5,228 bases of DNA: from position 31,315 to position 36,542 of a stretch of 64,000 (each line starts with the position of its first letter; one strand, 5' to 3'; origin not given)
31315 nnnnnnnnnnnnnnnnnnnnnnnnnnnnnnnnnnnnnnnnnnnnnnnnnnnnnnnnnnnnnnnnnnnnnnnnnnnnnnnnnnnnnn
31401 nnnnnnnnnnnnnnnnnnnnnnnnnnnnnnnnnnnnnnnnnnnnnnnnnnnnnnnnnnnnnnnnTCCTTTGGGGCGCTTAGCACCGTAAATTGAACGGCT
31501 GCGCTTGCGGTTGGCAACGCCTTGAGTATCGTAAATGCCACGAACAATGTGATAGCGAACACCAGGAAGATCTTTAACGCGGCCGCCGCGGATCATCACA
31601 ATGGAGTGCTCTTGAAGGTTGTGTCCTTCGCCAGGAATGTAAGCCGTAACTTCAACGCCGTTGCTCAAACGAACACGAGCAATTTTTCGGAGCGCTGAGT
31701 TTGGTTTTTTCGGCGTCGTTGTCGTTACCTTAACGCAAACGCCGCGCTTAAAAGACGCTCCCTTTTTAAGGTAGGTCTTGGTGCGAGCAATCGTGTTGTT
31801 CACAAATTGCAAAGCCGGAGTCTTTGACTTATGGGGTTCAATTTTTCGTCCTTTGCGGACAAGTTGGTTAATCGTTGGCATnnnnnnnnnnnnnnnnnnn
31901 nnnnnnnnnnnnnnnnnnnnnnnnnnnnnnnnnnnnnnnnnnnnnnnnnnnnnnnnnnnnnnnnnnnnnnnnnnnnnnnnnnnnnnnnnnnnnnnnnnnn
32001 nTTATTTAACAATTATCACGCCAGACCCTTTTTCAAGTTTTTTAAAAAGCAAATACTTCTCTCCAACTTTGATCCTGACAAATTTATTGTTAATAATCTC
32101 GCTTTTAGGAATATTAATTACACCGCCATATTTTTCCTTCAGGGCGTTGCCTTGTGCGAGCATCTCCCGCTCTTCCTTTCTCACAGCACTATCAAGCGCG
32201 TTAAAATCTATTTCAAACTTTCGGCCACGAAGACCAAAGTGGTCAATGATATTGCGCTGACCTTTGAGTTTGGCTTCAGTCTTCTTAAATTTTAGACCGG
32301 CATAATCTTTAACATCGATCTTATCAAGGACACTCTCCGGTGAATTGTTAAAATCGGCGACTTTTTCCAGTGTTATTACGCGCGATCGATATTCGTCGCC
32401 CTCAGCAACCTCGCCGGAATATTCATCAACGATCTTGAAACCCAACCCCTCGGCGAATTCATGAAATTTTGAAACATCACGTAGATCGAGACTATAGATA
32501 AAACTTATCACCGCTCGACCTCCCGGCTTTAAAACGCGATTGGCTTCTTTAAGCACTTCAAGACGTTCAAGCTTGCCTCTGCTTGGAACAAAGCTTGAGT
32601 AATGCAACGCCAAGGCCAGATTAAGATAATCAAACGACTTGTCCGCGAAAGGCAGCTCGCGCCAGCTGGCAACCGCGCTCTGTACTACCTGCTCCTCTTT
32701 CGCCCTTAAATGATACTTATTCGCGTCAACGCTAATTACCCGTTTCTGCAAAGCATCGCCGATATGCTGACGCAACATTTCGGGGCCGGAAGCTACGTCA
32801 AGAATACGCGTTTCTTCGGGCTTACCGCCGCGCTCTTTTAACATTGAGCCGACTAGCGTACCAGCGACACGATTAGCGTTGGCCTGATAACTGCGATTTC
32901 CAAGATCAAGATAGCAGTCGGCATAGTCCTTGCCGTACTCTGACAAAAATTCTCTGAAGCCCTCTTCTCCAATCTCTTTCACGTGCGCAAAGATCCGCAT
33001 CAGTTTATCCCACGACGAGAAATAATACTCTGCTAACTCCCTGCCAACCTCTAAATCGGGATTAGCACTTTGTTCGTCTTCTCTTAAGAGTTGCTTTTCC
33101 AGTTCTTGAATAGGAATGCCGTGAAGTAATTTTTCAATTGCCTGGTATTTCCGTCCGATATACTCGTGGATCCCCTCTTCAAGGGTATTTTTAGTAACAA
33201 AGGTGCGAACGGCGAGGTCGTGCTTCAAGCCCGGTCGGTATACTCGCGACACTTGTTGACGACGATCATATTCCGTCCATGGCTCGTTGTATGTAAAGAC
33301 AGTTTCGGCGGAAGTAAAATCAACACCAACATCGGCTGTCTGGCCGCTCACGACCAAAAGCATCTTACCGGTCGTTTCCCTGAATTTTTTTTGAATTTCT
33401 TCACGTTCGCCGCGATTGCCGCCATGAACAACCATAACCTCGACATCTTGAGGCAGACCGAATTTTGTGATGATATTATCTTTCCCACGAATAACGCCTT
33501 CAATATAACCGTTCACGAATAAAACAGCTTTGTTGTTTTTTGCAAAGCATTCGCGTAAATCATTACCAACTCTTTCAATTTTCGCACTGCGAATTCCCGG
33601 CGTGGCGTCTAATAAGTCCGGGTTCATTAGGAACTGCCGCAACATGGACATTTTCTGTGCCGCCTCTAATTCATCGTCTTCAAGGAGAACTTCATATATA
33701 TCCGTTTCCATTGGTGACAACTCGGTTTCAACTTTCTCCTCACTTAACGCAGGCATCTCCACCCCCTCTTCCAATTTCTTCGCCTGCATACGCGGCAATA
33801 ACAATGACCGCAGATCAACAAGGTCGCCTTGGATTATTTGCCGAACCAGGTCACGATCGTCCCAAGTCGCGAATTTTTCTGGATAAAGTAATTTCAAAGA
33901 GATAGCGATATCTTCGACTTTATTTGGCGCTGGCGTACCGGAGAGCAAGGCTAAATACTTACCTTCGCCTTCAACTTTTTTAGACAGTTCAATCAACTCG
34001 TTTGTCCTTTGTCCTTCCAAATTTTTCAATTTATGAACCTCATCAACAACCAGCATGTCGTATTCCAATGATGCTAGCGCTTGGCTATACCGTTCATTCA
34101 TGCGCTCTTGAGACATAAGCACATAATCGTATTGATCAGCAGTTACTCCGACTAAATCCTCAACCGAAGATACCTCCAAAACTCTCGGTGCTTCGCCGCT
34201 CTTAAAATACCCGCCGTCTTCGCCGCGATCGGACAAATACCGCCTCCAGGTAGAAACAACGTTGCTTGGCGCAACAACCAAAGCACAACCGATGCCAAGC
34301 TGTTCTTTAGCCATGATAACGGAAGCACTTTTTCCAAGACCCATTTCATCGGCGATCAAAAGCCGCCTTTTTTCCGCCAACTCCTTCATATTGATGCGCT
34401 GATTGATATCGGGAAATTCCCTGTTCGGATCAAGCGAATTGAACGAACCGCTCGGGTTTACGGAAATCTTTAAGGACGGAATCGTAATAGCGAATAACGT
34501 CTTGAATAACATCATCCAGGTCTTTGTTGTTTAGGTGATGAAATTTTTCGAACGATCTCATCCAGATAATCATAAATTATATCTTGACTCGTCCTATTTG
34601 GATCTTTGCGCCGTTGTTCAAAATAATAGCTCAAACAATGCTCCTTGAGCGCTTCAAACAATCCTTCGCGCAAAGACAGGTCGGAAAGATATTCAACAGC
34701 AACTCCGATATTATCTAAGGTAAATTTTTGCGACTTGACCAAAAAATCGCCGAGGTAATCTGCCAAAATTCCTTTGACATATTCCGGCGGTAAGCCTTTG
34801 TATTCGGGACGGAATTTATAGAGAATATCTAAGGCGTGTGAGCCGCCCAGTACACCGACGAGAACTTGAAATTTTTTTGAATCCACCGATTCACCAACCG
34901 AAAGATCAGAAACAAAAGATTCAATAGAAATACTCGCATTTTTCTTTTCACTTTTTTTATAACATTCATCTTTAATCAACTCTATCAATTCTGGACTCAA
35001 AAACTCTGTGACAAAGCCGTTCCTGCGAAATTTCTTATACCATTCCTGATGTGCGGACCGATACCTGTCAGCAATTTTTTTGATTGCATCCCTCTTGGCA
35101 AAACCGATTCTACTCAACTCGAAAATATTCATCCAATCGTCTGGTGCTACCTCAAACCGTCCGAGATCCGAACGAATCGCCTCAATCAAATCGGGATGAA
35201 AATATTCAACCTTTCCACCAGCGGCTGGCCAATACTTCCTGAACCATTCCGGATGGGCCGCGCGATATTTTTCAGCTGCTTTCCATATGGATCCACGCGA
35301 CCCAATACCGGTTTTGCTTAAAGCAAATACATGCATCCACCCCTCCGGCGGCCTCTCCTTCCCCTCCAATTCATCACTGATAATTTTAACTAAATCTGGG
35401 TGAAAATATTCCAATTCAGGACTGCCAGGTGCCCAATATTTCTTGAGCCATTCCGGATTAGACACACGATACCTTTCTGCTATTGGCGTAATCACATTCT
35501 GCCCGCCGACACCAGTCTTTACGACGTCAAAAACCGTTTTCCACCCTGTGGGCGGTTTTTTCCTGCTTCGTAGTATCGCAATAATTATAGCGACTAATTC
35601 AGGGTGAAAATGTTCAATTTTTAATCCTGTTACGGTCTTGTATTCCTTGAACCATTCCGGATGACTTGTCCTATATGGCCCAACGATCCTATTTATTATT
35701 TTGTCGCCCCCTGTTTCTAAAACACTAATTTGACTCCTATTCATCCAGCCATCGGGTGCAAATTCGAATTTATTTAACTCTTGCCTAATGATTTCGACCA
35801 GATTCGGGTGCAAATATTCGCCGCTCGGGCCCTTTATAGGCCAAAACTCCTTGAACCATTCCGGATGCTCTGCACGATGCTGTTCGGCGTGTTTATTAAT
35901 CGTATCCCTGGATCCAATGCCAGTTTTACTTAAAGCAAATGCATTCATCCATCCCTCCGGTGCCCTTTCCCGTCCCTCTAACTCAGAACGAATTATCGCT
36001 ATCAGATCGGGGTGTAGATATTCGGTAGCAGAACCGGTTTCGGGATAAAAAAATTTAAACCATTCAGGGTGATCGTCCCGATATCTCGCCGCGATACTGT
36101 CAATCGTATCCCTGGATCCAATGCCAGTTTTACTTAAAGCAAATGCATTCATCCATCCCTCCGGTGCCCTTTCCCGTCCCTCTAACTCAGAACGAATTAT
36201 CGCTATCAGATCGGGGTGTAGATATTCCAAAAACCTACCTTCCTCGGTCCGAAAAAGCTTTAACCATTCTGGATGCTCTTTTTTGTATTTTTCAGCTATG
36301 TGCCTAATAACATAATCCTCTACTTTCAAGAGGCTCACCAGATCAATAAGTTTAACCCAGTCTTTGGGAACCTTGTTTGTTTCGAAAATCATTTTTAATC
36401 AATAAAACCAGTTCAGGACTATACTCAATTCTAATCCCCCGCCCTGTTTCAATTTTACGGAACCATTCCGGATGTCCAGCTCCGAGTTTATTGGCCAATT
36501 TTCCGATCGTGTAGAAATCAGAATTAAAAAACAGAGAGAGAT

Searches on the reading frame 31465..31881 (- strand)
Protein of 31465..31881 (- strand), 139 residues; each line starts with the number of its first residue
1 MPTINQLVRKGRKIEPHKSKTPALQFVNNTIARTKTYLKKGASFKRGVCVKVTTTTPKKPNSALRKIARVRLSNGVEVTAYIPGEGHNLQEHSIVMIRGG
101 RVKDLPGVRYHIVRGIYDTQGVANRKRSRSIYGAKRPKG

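Call 29: list_cluster_members(proteins=[window:31465-31881:-, window:30983-31450:-, window:28811-30886:-, window:25675-26868:-, window:45683-48088:-, window:55583-57574:-, window:38546-39628:-])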
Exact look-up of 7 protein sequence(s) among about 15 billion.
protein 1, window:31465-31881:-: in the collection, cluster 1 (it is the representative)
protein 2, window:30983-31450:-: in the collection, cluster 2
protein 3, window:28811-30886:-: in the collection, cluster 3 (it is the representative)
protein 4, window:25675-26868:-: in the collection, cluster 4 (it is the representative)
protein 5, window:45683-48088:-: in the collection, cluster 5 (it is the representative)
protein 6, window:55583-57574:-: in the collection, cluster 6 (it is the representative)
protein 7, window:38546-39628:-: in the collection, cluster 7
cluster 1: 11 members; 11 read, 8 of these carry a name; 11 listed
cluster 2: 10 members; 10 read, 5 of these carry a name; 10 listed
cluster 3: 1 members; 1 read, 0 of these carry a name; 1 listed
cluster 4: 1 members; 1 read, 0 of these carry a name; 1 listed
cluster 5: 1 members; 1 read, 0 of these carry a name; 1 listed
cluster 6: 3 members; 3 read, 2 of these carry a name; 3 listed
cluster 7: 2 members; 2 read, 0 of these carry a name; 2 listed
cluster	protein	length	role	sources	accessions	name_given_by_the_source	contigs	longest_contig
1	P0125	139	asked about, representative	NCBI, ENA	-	-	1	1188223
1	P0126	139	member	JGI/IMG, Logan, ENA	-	small subunit ribosomal protein S12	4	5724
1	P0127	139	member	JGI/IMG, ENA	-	small subunit ribosomal protein S12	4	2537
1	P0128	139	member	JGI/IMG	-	small subunit ribosomal protein S12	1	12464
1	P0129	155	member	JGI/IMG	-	small subunit ribosomal protein S12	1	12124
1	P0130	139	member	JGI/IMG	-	small subunit ribosomal protein S12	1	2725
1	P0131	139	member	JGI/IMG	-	small subunit ribosomal protein S12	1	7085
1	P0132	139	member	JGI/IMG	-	small subunit ribosomal protein S12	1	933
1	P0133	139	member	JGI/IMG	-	small subunit ribosomal protein S12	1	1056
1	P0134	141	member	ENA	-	-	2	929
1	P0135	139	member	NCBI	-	-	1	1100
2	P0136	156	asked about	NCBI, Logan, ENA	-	-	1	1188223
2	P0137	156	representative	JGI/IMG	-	small subunit ribosomal protein S7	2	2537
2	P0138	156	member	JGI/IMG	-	small subunit ribosomal protein S7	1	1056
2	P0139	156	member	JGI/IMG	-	small subunit ribosomal protein S7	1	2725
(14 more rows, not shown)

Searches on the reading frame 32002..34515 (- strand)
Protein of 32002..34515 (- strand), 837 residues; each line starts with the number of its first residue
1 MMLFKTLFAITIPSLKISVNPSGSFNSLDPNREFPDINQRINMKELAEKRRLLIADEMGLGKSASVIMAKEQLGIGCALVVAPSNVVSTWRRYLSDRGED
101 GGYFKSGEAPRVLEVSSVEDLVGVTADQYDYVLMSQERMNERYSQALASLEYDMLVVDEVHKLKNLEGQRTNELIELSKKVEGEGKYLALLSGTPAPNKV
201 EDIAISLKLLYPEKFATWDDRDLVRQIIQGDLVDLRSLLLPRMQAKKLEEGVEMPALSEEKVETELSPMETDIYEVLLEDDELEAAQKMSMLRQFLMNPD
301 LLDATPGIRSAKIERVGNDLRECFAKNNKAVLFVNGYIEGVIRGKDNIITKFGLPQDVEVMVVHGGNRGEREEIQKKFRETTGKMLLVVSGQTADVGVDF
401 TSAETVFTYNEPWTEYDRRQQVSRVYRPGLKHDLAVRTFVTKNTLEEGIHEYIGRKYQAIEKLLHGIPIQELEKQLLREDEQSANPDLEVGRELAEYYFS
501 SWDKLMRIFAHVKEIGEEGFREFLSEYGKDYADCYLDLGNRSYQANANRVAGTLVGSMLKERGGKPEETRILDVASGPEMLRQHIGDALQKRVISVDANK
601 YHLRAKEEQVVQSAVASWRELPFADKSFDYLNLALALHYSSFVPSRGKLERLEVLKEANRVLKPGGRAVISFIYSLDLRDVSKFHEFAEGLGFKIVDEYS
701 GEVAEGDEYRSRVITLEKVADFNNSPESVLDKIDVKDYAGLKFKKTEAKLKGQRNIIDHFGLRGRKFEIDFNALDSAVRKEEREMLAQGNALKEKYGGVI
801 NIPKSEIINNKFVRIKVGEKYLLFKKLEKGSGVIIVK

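Call 3: search_protein_families(library=pfam, proteins=[window:32002-34515:-], max_evalue=0.01)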
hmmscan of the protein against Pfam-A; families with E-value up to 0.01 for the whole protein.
window:32002-34515:- (837 aa): 9 families
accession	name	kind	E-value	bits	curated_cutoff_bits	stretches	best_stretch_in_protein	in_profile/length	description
PF00176.29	SNF2-rel_dom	-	6.9e-17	61.9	24.9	1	49-290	17-266/290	SNF2-related domain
PF08241.18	Methyltransf_11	-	6.8e-12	46.3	21.2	1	572-670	1-95/95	Methyltransferase domain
PF00271.37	Helicase_C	-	1.3e-10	41.9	23.5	1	322-429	8-110/110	Helicase conserved C-terminal domain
PF13649.12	Methyltransf_25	-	2.2e-07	31.9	27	1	571-666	1-97/97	Methyltransferase domain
PF01209.24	Ubie_methyltran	-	2.8e-06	27.3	20.1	1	565-670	45-151/233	ubiE/COQ5 methyltransferase family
PF00270.35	DEAD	-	0.00011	22.4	26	1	39-202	4-166/167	DEAD/DEAH box helicase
PF05148.21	Methyltransf_8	-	0.00015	22.2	27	1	563-697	68-182/219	Hypothetical methyltransferase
PF13847.12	Methyltransf_31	-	0.00043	20.4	27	1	568-674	4-113/145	Methyltransferase domain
PF04851.21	ResIII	-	0.0015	18.9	22.5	1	47-179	21-151/164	Type III restriction enzyme, res subunit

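Call 72: search_protein_families(library=padloc, proteins=[window:32002-34515:-], max_evalue=0.001)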
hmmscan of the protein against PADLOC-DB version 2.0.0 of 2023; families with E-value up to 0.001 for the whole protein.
window:32002-34515:- (837 aa): 34 families (the best 25 are shown)
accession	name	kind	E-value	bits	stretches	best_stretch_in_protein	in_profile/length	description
PDLC00633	ZorD1|ZorD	-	2.1e-26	90.3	1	43-473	455-894/908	"SWI2/SNF2 helicase, Mrr-like nuclease"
PDLC00628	ZorD1|ZorD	-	3.3e-17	59.5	2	310-439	817-942/1171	"SWI2/SNF2 helicase, Mrr-like nuclease"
PDLC02843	DpdE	-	6.7e-16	55.4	2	50-222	176-323/1091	DpdE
PDLC00659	HmaA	-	5.3e-15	52.3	2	357-466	539-648/1176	SNF2 helicase / DEAD-box helicase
PDLC02842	DpdE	-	2.4e-14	50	2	281-464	972-1151/1176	DpdE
PDLC02623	DrmD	-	1.3e-13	47.6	1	275-453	470-649/1040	DrmD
PDLC02850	DpdE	-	9.1e-13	45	1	54-466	828-1244/1282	DpdE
PDLC02849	DpdE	-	1.1e-12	45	1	53-453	423-822/857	DpdE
PDLC02504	BrxHI|BrxHII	-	1.5e-12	44.4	2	355-461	508-614/971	BrxHII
PDLC02851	DpdE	-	2.7e-12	43.4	1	53-466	620-1037/1055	DpdE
PDLC02619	DrmD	-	4.1e-12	43.1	1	52-276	53-276/872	DrmD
PDLC00631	ZorD1|ZorD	-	4.4e-12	42.6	2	310-437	754-877/1071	"SWI2/SNF2 helicase, Mrr-like nuclease"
PDLC02845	DpdE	-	5e-12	42.4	1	54-466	867-1275/1293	DpdE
PDLC00634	ZorD1|ZorD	-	6.2e-12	42.1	1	52-436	517-933/1208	"SWI2/SNF2 helicase, Mrr-like nuclease"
PDLC02500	BrxHI|BrxHII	-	2.4e-11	41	1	359-460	506-605/933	BrxHI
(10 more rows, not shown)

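Call 87: search_protein_families(library=ncbifam, proteins=[window:32002-34515:-], max_evalue=0.00001)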
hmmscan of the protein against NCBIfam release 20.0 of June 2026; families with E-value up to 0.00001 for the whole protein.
window:32002-34515:- (837 aa): 13 families
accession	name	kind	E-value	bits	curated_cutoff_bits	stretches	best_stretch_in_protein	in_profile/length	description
NF058637.1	helic_SCO1167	equivalog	9.5e-16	57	1200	1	308-463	760-909/932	SCO1167/SCO6262 family helicase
NF041062.1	DpdE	equivalog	1.1e-13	50.1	500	1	50-227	171-329/1048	protein DpdE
NF053675.1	pilus_reg_Snf2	equivalog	1.7e-12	46.3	1100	1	54-466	608-1010/1029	pilus expression-regulating Snf2 family helicase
NF038318.1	DISARM_DrmD_b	equivalog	1.6e-11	43.1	950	1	53-276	51-273/868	DISARM system SNF2-like helicase DrmD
NF042964.1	phospholipD_antiphage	equivalog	1.4e-10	40.2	1100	1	38-202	238-417/895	phospholipase D-like domain-containing anti-phage protein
NF038317.1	DISARM_DrmD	equivalog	2.2e-10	39.5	610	0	50-222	125-312/1021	DISARM system SNF2-like helicase DrmD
NF003426.0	PRK04914.1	equivalog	9.5e-09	34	576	1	49-219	170-340/959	RNA polymerase-associated protein RapA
TIGR01934.1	MenG_MenH_UbiE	subfamily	1.8e-08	34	158.35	1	565-671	37-142/223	ubiquinone/menaquinone biosynthesis methyltransferase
NF004452.0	PRK05785.1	equivalog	1.1e-07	31.6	207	1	567-641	51-124/228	hypothetical protein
TIGR02072.1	BioC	equivalog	1.7e-07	31.3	184.95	1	553-700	21-164/244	malonyl-ACP O-methyltransferase BioC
NF045667.1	MTase_DVU1556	equivalog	5.1e-07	29.4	155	1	566-676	21-125/213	DVU_1556 family methyltransferase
NF001242.0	PRK00216.1-3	equivalog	5e-06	26.1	351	0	568-704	71-206/258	bifunctional demethylmenaquinone methyltransferase/2-methoxy-6-polyprenyl-1,4-benzoquinol methylase UbiE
NF001241.0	PRK00216.1-2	equivalog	7.9e-06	25.7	327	0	568-671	52-148/231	demethylmenaquinone methyltransferase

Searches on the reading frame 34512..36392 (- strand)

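Call 3: search_protein_families(library=pfam, proteins=[window:34512-36392:-], max_evalue=0.01)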
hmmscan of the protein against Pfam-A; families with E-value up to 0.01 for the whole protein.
window:34512-36392:- (626 aa): 1 family
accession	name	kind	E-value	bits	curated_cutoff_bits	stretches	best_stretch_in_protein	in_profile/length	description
PF16448.10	LapD_MoxY_N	-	0.0034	17.7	25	0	163-192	68-97/124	LapD/MoxY periplasmic domain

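Call 72: search_protein_families(library=padloc, proteins=[window:34512-36392:-], max_evalue=0.001)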
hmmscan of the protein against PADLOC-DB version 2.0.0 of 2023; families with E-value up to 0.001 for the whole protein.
window:34512-36392:- (626 aa): 0 families
